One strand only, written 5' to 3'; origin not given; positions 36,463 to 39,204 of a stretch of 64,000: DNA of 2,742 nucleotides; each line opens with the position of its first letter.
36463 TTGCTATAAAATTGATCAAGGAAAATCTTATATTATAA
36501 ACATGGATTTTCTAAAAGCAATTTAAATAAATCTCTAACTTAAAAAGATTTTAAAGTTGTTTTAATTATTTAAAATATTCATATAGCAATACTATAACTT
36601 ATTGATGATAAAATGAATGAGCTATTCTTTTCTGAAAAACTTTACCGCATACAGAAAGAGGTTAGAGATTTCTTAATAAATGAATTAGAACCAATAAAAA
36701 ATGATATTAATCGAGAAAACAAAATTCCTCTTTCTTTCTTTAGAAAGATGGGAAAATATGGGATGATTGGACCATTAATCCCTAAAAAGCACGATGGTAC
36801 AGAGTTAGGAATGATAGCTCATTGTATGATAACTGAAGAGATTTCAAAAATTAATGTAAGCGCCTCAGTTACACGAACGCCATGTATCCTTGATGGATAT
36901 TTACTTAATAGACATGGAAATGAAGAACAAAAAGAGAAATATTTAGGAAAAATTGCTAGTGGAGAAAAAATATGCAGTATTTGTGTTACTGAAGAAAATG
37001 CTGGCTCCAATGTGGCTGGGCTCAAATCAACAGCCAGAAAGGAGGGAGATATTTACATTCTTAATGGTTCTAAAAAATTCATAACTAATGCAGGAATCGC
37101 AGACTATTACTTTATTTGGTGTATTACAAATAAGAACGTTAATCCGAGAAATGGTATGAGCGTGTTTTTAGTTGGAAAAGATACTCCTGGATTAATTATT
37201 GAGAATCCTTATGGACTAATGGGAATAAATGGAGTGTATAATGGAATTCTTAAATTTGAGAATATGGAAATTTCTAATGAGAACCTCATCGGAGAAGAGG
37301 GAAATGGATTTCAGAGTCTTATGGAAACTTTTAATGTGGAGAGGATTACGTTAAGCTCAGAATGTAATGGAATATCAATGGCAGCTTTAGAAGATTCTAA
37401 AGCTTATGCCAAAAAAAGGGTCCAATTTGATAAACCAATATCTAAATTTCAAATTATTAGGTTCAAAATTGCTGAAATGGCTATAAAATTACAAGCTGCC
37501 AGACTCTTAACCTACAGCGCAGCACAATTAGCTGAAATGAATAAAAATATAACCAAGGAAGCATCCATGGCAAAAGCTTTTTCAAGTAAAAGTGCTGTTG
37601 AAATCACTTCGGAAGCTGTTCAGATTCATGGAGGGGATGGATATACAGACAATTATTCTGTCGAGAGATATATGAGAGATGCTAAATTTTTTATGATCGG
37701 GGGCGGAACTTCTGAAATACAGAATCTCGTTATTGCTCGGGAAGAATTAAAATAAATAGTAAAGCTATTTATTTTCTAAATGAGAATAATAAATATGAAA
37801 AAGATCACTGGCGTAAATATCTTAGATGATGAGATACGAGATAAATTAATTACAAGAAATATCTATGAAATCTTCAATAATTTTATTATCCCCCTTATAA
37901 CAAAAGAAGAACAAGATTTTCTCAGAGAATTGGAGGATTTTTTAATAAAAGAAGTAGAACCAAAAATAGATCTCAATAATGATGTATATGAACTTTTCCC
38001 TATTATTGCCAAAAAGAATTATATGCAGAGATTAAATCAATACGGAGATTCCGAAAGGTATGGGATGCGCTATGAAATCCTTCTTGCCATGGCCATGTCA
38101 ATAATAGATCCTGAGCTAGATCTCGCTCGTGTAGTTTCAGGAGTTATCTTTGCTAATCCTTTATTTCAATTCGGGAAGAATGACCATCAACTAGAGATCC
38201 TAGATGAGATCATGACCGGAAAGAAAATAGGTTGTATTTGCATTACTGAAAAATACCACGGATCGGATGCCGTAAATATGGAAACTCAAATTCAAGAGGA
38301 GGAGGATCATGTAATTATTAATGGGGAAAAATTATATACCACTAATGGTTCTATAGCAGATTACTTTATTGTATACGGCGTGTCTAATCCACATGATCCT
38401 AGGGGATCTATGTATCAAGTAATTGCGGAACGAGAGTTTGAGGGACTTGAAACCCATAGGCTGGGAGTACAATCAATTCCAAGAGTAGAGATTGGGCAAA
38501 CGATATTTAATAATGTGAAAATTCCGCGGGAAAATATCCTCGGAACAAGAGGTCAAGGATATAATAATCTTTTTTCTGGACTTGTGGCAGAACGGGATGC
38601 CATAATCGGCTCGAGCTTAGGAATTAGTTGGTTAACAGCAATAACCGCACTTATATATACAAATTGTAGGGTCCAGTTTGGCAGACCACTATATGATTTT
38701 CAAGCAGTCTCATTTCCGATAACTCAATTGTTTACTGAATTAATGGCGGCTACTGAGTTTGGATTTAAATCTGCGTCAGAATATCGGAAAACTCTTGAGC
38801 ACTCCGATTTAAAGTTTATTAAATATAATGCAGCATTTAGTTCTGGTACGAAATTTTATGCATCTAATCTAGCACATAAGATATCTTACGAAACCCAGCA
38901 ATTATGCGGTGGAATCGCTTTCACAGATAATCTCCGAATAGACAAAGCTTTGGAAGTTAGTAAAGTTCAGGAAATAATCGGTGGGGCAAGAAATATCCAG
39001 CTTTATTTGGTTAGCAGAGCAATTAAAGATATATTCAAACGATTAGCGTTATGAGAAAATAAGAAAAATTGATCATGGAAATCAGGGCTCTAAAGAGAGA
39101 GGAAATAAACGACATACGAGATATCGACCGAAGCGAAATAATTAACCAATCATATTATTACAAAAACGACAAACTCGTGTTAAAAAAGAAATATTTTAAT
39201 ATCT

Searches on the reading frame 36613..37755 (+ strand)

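Call 97: search_protein_families(library=pfam, proteins=[window:36613-37755:+], max_evalue=0.001)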
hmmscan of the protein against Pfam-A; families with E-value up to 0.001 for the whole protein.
window:36613-37755:+ (380 aa): 4 families
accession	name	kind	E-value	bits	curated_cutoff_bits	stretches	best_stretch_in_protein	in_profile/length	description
PF00441.29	Acyl-CoA_dh_1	-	7.1e-49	166.2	22.4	1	230-377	1-148/150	Acyl-CoA dehydrogenase, C-terminal domain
PF02771.21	Acyl-CoA_dh_N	-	1.7e-24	86.8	22.9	1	11-118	5-113/113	Acyl-CoA dehydrogenase, N-terminal domain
PF02770.24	Acyl-CoA_dh_M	-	2e-22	79.6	33.3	1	123-218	2-97/97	Acyl-CoA dehydrogenase, middle domain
PF08028.16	Acyl-CoA_dh_2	-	9.5e-20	71.7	22.7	1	252-358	8-124/134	Acyl-CoA dehydrogenase, C-terminal domain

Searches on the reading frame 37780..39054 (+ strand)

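Call 97: search_protein_families(library=pfam, proteins=[window:37780-39054:+], max_evalue=0.001)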
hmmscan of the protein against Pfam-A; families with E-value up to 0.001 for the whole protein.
window:37780-39054:+ (424 aa): 3 families
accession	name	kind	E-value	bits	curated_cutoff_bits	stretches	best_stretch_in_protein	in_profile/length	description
PF00441.29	Acyl-CoA_dh_1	-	1.7e-15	57.9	22.4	1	258-415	1-149/150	Acyl-CoA dehydrogenase, C-terminal domain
PF02770.24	Acyl-CoA_dh_M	-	1.8e-12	47.7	33.3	1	152-246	1-97/97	Acyl-CoA dehydrogenase, middle domain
PF22924.1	ACOX_C_alpha1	-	9.5e-05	22.7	27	1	266-413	2-166/169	Acyl-CoA oxidase, C-alpha1 domain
